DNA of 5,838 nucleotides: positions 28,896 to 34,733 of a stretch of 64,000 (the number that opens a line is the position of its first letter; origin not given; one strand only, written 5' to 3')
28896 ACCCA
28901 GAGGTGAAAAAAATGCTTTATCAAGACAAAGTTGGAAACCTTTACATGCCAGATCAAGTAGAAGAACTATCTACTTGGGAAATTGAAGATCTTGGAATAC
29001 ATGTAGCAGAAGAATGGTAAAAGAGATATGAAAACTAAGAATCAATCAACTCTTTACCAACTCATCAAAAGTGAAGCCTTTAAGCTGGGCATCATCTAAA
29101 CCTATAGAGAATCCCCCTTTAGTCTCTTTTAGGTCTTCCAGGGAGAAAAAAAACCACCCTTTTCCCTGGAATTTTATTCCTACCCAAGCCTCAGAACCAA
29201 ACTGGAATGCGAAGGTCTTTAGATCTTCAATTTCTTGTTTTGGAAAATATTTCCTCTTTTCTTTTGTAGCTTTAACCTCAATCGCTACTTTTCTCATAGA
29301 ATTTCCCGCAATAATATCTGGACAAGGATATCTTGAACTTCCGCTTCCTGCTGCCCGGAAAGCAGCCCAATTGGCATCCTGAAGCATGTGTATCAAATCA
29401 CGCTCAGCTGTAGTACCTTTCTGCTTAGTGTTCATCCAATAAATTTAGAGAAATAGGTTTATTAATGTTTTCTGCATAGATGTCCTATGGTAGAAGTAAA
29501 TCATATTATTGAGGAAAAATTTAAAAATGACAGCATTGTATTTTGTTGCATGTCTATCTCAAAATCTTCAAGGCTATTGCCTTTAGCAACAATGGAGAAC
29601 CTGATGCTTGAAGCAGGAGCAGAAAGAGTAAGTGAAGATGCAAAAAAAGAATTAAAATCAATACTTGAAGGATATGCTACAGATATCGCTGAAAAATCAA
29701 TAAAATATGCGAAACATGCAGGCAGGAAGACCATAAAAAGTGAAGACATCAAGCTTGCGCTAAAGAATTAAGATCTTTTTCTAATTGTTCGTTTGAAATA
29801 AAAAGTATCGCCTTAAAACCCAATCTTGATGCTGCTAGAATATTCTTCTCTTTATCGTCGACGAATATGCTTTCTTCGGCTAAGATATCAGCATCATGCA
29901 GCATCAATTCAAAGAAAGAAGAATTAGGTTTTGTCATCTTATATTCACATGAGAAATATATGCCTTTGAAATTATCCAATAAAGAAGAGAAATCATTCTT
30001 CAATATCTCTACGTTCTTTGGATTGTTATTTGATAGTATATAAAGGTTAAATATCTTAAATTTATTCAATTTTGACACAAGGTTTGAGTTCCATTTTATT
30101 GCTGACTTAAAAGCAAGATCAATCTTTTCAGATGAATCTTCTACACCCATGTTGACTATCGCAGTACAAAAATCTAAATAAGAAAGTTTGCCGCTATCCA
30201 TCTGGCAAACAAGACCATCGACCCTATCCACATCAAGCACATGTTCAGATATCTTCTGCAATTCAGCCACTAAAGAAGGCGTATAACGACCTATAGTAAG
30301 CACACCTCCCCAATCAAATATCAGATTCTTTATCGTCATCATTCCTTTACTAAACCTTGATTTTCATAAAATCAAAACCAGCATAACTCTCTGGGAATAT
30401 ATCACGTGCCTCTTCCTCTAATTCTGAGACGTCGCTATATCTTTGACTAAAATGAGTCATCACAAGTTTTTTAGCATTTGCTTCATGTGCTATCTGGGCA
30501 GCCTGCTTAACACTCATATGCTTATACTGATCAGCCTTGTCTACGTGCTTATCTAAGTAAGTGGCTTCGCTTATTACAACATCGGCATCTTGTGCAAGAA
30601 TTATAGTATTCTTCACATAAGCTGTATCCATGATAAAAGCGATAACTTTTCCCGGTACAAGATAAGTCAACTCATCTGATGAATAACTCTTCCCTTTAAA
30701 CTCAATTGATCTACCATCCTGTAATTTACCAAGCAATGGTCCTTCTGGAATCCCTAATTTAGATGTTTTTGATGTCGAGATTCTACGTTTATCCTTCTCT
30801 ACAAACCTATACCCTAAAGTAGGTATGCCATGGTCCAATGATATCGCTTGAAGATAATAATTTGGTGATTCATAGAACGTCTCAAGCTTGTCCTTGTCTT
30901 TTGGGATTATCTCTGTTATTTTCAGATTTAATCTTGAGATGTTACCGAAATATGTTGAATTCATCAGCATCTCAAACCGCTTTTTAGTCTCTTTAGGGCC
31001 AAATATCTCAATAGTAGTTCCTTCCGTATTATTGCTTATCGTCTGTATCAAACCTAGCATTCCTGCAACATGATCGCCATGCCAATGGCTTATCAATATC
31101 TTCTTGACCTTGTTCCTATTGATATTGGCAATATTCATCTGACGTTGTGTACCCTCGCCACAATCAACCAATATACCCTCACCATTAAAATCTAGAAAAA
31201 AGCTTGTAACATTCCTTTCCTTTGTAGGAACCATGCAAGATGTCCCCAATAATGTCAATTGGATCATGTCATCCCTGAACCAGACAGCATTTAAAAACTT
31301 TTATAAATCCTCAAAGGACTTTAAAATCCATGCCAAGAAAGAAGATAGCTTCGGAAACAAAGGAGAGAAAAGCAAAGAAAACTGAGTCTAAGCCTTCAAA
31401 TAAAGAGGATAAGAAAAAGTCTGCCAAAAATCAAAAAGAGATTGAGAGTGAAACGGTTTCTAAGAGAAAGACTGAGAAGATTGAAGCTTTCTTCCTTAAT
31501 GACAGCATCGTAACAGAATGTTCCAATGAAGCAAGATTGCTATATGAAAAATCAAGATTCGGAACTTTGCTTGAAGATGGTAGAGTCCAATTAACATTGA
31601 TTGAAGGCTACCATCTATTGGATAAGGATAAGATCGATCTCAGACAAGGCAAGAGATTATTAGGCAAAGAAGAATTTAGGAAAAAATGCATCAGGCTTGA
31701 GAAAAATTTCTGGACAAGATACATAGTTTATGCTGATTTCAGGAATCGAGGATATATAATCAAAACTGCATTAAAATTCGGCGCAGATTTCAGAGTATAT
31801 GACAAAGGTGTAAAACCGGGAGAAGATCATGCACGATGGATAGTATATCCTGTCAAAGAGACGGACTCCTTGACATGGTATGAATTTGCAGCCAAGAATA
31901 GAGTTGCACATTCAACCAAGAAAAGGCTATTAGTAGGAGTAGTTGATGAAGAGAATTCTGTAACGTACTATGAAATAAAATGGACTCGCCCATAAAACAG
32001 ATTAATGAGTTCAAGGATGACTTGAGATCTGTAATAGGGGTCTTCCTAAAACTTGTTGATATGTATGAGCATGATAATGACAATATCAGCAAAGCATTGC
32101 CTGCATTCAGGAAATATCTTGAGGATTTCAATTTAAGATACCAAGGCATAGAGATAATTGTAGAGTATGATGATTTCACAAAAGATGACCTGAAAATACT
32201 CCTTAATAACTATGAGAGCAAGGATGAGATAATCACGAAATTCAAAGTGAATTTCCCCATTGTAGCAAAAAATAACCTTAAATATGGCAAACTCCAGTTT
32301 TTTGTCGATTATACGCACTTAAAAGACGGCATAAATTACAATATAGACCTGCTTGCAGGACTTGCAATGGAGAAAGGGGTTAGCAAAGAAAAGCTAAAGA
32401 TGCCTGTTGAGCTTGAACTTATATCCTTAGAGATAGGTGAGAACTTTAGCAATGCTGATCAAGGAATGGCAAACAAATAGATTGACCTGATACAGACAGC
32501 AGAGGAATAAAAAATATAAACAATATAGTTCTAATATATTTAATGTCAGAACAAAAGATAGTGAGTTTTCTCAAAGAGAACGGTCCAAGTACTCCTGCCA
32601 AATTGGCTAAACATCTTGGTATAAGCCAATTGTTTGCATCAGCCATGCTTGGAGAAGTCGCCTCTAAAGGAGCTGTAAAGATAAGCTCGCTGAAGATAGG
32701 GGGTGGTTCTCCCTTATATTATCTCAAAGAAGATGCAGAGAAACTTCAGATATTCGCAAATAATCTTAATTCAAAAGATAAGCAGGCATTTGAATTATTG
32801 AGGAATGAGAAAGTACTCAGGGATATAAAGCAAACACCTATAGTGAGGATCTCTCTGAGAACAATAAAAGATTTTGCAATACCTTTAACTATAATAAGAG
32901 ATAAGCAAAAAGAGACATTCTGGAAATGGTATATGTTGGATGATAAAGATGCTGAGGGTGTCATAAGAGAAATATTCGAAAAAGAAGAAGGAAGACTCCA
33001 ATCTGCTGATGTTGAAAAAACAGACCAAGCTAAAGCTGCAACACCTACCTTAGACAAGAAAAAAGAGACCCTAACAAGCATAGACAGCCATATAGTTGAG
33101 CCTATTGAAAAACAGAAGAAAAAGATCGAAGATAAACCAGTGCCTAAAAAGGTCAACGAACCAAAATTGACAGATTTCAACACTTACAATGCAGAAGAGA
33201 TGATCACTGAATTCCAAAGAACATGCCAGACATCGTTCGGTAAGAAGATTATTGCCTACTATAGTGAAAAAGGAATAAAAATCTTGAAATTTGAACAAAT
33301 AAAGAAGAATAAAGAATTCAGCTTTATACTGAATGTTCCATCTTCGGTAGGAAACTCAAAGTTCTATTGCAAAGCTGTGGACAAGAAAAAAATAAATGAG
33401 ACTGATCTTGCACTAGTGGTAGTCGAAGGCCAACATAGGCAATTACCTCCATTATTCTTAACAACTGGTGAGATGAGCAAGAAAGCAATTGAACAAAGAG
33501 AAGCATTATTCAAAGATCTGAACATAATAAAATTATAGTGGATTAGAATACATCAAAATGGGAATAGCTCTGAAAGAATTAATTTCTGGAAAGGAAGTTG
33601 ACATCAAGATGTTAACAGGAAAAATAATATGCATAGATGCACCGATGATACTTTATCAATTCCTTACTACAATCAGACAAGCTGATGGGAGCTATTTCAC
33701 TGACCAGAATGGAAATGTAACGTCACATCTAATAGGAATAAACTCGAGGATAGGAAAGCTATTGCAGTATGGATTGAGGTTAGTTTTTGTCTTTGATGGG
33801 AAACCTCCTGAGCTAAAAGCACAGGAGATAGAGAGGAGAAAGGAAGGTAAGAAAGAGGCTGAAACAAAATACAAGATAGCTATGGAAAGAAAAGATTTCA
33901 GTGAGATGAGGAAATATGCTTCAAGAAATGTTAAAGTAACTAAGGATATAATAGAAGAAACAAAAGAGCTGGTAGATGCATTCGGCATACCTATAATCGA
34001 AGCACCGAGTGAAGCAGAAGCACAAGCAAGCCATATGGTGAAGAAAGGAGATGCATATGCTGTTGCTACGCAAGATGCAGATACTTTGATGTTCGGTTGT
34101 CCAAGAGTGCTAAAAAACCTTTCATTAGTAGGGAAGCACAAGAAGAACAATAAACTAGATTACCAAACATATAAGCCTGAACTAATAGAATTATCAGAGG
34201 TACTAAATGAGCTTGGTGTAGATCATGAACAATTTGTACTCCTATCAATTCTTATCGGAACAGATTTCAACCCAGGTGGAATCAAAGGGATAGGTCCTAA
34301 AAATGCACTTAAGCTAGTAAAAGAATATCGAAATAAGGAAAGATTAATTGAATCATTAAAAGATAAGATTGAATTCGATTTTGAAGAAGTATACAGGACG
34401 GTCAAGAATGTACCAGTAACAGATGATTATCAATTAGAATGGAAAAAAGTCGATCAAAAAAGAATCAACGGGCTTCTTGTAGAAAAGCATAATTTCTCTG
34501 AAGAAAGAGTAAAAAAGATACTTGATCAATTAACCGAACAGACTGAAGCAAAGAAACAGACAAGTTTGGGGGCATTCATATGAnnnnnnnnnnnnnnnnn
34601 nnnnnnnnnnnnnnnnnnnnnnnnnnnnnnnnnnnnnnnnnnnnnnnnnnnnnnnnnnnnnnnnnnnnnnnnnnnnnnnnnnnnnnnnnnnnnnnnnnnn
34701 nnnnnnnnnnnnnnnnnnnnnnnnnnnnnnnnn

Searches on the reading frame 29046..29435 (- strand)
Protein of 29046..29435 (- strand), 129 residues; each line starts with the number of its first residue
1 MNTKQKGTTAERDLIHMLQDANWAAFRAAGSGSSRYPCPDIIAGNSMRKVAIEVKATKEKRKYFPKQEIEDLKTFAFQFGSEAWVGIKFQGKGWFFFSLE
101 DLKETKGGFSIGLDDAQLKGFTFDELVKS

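Call 37: search_protein_families(library=pfam, proteins=[window:29046-29435:-], max_evalue=0.001)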
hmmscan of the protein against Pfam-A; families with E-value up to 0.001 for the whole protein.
window:29046-29435:- (129 aa): 1 family
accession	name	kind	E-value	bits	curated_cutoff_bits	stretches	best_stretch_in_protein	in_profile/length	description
PF01870.24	Hjc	-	8.3e-27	93.4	21.1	1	10-100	2-92/93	Archaeal holliday junction resolvase (hjc)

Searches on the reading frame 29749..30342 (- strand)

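Call 37: search_protein_families(library=pfam, proteins=[window:29749-30342:-], max_evalue=0.001)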
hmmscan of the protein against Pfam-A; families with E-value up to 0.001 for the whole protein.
window:29749-30342:- (197 aa): 3 families
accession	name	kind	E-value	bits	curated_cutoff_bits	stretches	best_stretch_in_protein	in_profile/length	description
PF00702.32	Hydrolase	-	2.9e-09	38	26.4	1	88-175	106-191/191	haloacid dehalogenase-like hydrolase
PF13419.12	HAD_2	-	4.6e-07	30.6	23.8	1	91-180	90-177/178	Haloacid dehalogenase-like hydrolase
PF13242.12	Hydrolase_like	-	0.00063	20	22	1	137-193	3-60/75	HAD-hyrolase-like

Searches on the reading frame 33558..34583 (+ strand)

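Call 37: search_protein_families(library=pfam, proteins=[window:33558-34583:+], max_evalue=0.001)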
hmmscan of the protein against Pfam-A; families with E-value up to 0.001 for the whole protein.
window:33558-34583:+ (341 aa): 3 families
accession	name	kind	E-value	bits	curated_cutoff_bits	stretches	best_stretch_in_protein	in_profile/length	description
PF00867.23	XPG_I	-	1.3e-29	102.8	24.9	1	143-236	1-89/89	XPG I-region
PF00752.23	XPG_N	-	1.1e-18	67.9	22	1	10-100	15-100/101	XPG N-terminal domain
PF01367.25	5_3_exonuc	-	5.6e-05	24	40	1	238-270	19-50/97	5'-3' exonuclease, C-terminal SAM fold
